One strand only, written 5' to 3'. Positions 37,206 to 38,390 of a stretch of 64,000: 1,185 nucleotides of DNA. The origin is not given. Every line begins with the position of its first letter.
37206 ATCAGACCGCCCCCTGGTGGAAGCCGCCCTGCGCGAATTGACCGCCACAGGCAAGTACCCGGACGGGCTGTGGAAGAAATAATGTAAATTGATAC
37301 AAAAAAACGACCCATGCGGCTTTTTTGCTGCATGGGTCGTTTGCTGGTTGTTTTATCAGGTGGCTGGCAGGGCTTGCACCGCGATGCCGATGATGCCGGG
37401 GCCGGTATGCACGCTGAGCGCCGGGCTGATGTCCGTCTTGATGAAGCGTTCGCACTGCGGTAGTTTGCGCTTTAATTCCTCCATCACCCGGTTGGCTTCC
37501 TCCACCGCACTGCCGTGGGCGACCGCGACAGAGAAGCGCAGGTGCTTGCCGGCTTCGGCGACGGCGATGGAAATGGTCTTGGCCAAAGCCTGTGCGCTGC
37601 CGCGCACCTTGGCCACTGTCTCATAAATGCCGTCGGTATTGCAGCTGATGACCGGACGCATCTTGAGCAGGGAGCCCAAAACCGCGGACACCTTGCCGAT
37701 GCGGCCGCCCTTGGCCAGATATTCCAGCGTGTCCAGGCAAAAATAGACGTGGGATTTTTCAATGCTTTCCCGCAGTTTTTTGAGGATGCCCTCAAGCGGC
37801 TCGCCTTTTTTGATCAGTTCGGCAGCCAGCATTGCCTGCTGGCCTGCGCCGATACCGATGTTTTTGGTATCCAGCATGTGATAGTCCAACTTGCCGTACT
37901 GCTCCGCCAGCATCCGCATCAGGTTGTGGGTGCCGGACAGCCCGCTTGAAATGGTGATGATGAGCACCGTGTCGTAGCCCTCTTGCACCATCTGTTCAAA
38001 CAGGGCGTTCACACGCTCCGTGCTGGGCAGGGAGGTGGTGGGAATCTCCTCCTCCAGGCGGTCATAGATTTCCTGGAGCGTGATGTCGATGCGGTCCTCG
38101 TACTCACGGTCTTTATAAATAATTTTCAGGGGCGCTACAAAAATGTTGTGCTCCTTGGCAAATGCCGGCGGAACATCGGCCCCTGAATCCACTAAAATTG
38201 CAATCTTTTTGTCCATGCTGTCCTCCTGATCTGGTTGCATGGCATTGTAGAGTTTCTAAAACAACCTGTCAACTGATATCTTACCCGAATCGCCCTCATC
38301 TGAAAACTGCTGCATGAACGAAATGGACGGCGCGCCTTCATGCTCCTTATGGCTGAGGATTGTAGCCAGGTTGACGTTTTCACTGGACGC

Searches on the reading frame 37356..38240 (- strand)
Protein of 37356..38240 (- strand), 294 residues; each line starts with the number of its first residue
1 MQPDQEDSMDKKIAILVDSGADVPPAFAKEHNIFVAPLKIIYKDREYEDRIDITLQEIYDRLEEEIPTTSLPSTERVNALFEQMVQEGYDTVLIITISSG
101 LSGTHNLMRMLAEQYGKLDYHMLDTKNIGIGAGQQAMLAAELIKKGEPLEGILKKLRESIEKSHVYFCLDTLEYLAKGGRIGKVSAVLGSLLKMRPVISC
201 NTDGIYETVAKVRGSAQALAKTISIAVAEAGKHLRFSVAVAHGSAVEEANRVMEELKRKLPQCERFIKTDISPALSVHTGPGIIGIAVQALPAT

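Call 71: search_protein_families(library=pfam, proteins=[window:37356-38240:-], max_evalue=0.00001)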
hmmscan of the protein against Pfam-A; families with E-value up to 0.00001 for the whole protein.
window:37356-38240:- (294 aa): 1 family
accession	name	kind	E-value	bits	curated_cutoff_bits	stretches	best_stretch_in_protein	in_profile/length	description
PF02645.21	DegV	-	1.1e-83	281.2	27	1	12-289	1-278/280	Uncharacterised protein, DegV family COG1307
